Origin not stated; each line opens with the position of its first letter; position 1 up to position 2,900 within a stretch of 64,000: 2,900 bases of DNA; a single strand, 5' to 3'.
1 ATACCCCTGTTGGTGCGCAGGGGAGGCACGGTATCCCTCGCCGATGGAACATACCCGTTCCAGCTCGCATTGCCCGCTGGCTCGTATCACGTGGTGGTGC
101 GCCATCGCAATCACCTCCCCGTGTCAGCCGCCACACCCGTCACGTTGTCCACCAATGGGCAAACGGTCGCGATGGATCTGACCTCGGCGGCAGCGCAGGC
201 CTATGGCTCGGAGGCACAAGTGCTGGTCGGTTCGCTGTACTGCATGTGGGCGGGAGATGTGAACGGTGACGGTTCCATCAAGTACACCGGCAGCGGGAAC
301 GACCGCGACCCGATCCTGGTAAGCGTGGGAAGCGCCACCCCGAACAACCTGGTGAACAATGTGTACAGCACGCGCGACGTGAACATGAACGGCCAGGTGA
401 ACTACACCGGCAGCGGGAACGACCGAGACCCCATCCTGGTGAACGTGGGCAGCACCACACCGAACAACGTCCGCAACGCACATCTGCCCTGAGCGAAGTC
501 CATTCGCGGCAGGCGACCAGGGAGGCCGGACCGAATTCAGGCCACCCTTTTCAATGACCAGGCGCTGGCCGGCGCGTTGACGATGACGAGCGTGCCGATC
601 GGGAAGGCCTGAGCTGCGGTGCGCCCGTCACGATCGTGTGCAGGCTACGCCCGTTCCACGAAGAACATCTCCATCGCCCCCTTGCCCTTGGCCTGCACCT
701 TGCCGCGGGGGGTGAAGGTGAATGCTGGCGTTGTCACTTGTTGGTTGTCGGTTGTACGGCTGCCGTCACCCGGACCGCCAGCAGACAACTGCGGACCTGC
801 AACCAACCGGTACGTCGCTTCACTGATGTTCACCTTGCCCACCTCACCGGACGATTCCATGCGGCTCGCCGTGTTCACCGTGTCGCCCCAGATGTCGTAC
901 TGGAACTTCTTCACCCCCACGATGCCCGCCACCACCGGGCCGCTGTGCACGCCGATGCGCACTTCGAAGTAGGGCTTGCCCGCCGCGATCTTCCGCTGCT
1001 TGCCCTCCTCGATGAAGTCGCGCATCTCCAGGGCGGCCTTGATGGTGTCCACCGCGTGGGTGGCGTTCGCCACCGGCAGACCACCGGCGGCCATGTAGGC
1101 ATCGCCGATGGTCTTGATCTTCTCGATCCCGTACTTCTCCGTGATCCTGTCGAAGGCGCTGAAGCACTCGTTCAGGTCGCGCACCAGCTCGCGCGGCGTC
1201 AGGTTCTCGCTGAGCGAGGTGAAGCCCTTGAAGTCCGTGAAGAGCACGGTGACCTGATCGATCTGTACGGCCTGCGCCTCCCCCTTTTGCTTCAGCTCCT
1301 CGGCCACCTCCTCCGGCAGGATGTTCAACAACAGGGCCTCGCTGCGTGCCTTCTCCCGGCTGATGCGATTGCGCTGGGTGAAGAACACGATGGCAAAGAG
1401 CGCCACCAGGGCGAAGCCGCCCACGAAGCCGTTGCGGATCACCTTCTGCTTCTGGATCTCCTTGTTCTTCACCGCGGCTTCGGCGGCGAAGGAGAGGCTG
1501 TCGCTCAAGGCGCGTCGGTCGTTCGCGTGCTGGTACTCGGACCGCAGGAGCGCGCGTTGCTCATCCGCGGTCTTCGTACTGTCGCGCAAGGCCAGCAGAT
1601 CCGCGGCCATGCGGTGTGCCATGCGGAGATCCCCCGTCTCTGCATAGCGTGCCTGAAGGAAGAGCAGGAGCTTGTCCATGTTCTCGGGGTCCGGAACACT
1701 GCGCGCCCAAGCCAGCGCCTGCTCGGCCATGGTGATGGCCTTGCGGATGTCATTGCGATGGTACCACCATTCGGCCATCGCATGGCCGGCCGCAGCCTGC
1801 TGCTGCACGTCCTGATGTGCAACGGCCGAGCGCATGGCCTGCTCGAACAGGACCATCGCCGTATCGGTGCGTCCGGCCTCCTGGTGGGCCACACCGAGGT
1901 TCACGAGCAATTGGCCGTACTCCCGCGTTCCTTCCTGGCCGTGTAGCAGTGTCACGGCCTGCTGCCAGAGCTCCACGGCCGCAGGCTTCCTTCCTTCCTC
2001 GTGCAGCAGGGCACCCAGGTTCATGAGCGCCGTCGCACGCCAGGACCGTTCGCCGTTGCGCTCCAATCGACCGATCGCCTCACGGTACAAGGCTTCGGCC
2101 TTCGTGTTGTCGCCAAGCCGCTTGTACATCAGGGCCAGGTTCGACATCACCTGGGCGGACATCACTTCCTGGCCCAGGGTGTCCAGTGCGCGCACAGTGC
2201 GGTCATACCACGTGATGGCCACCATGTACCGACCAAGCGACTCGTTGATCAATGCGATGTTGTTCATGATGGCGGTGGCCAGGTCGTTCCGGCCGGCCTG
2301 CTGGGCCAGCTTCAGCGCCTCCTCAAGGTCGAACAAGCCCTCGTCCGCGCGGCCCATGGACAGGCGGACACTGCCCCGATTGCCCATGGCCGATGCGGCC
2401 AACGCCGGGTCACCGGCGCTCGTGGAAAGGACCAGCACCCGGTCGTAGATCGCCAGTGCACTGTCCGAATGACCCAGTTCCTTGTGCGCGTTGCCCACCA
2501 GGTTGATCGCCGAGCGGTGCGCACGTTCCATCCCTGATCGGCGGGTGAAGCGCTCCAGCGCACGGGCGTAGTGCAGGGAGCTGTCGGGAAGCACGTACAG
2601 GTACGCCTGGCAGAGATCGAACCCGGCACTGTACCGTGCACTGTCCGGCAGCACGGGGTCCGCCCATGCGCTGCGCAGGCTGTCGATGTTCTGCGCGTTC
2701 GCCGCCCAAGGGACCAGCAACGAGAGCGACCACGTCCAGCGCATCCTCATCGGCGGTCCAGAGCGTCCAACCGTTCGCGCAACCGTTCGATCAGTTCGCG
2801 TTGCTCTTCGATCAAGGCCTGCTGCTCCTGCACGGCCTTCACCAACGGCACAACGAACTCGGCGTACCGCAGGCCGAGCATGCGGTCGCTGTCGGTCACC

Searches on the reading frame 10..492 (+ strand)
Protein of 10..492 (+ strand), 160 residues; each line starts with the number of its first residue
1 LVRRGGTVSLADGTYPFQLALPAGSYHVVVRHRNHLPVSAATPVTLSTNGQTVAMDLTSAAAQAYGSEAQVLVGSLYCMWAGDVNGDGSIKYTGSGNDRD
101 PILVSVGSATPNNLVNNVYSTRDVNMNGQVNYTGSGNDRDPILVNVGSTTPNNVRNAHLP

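Call 6: search_protein_families(library=pfam, proteins=[window:10-492:+], max_evalue=0.01)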
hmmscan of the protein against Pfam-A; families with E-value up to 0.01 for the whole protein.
window:10-492:+ (160 aa): 1 family
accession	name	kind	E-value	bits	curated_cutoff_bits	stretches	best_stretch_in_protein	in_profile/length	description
PF13620.12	CarboxypepD_reg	-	0.0056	17.4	32.3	0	6-53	31-76/82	Carboxypeptidase regulatory-like domain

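Call 7: search_protein_families(library=ncbifam, proteins=[window:10-492:+], max_evalue=0.01)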
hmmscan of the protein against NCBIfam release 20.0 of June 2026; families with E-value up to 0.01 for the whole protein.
window:10-492:+ (160 aa): 0 families

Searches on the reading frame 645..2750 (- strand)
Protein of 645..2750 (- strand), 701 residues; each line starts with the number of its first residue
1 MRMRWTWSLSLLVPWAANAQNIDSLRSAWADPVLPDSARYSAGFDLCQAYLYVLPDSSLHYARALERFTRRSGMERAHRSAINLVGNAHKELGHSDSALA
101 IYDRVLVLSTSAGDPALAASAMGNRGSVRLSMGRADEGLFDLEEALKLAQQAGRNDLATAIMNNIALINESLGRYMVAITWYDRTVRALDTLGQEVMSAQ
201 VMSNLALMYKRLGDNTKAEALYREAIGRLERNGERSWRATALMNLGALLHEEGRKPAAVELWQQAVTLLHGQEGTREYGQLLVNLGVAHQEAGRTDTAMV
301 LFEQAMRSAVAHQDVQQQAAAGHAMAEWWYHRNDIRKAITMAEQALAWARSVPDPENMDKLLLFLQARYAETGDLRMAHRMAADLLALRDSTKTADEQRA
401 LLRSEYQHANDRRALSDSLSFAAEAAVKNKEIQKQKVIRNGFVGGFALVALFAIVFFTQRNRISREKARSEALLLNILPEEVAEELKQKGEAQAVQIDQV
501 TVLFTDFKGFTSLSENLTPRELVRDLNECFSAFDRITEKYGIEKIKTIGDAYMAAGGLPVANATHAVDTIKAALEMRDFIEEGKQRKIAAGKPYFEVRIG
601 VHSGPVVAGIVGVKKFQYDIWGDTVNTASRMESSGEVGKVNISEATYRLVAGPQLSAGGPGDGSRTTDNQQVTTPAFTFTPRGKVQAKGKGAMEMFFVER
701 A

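Call 6: search_protein_families(library=pfam, proteins=[window:645-2750:-], max_evalue=0.01)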
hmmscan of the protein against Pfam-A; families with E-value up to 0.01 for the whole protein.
window:645-2750:- (701 aa): 17 families
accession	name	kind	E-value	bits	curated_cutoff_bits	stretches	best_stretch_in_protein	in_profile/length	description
PF00211.25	Guanylate_cyc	-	1.2e-56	191.7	21.9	1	494-699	3-182/183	Adenylate and Guanylate cyclase catalytic domain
PF13424.12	TPR_12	-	2.5e-26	92.1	30.1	2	199-268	3-74/77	Tetratricopeptide repeat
PF00515.34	TPR_1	-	1.8e-19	69.1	27.8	0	199-226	1-28/34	Tetratricopeptide repeat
PF07719.23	TPR_2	-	2.8e-18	64.9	27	0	199-226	1-28/34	Tetratricopeptide repeat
PF13181.12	TPR_8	-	3.2e-16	58.5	25.7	1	199-227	1-29/34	Tetratricopeptide repeat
PF13374.12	TPR_10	-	6.1e-15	55.1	27.5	2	199-230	2-33/42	Tetratricopeptide repeat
PF13176.12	TPR_7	-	6.8e-12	44.9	27.9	1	202-231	2-30/36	Tetratricopeptide repeat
PF17874.7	TPR_MalT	-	3.9e-07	30.1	45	1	206-434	8-240/336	MalT-like TPR region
PF14938.12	SNAP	-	5.5e-07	29.8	25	1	194-313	70-189/282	Soluble NSF attachment protein, SNAP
PF13174.12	TPR_6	-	1.3e-06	29.1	26.3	0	282-305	3-26/33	Tetratricopeptide repeat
PF13432.12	TPR_16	-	3.5e-06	27.8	32.7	0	206-266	4-58/65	Tetratricopeptide repeat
PF13371.12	TPR_9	-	0.00022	21.6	35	1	88-160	4-70/73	Tetratricopeptide repeat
PF23938.1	DUF7273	-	0.0028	18.2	31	0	241-282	15-56/65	Domain of unknown function (DUF7273)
PF13428.12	TPR_14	-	0.0035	18.3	23.5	0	205-230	7-32/44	Tetratricopeptide repeat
PF07721.20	TPR_4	-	0.0038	18.1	27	0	280-304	2-26/26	Tetratricopeptide repeat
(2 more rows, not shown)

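Call 7: search_protein_families(library=ncbifam, proteins=[window:645-2750:-], max_evalue=0.01)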
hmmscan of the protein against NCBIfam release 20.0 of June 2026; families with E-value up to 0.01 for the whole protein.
window:645-2750:- (701 aa): 10 families
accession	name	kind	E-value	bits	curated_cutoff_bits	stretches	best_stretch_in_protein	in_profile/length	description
NF053617.1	SARPRegAfsRStmc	equivalog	1.1e-20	73.3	1430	2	62-307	719-964/986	SARP-family global regulator AfsR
NF053720.1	NsdA_fam_reg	subfamily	1.2e-12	48.1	75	2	144-270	226-360/432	NsdA family TPR-like regulatory protein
NF053520.1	HK_Porph_FimS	equivalog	1.2e-12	47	600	2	145-498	70-417/618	sensor histidine kinase FimS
NF002725.1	PRK02603.1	equivalog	1.6e-08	34.7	143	1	134-220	50-127/173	photosystem I assembly protein Ycf3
NF041717.1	HaaA_phane_TPR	equivalog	5.8e-08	31.3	1125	1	74-354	587-867/882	cyclophane-containing RiPP biosynthesis TPR protein HaaT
TIGR02521.1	type_IV_pilW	equivalog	3.3e-07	30.1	154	1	194-363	60-208/234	type IV pilus biogenesis/stability protein PilW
NF058541.1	SusR_regulator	equivalog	5.7e-07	29.1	480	1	139-350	62-272/515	SusR family glycan utilization regulator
NF040959.1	MamA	equivalog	0.00015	21.3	200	0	75-222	67-196/204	magnetosome protein MamA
NF053779.1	BT3442_fam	equivalog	0.0012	17.7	940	1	184-350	87-253/563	BT3442 family protein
NF047371.1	FlcA_CTERM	equivalog_domain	0.0074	14.8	300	0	198-316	346-476/646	periplasmic flagellar collar protein FlcA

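Call 51: find_encoding_contigs(protein=window:645-2750:-, flank=10000, max_places=4)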
Protein window:645-2750:- (701 aa): 3 contigs read that carry it; 3 places shown.
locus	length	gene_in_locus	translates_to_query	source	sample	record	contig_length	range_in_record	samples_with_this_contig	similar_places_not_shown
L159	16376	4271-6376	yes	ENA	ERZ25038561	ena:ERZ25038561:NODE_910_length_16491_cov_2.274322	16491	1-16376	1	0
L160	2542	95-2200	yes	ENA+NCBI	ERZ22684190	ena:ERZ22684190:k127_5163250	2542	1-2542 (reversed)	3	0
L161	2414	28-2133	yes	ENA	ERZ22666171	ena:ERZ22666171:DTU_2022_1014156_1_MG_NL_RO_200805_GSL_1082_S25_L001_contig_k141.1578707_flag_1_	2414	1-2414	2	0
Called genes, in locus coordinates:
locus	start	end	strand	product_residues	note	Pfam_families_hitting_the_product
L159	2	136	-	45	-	?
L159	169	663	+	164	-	PF18962:Por_Secre_tail (weak)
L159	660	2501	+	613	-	PF01391:Collagen, PF13884:Peptidase_S74 (weak)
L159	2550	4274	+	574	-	PF26696:PTL_trimer, PF13884:Peptidase_S74 (weak)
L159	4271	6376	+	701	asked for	PF28559:TPR_SusR (faint), PF07719:TPR_2 (faint), PF13176:TPR_7 (faint), PF13432:TPR_16 (faint), PF14938:SNAP (faint), PF13424:TPR_12, PF17874:TPR_MalT (weak), PF00211:Guanylate_cyc, +4 more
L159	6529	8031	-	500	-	-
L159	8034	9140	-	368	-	-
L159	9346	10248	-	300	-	PF02900:LigB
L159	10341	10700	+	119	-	PF03960:ArsC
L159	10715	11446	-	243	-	PF00072:Response_reg, PF04397:LytTR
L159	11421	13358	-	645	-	PF13174:TPR_6 (faint), PF13428:TPR_14 (faint), PF13432:TPR_16 (faint), PF17874:TPR_MalT (faint), PF13424:TPR_12, PF06580:His_kinase, PF02518:HATPase_c, PF13581:HATPase_c_2 (weak), +5 more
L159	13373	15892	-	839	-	-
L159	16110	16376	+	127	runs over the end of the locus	?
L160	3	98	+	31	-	?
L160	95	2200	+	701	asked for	PF28559:TPR_SusR (faint), PF07719:TPR_2 (faint), PF13176:TPR_7 (faint), PF13432:TPR_16 (faint), PF14938:SNAP (faint), PF13424:TPR_12, PF17874:TPR_MalT (weak), PF00211:Guanylate_cyc, +4 more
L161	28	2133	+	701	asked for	PF28559:TPR_SusR (faint), PF07719:TPR_2 (faint), PF13176:TPR_7 (faint), PF13432:TPR_16 (faint), PF14938:SNAP (faint), PF13424:TPR_12, PF17874:TPR_MalT (weak), PF00211:Guanylate_cyc, +4 more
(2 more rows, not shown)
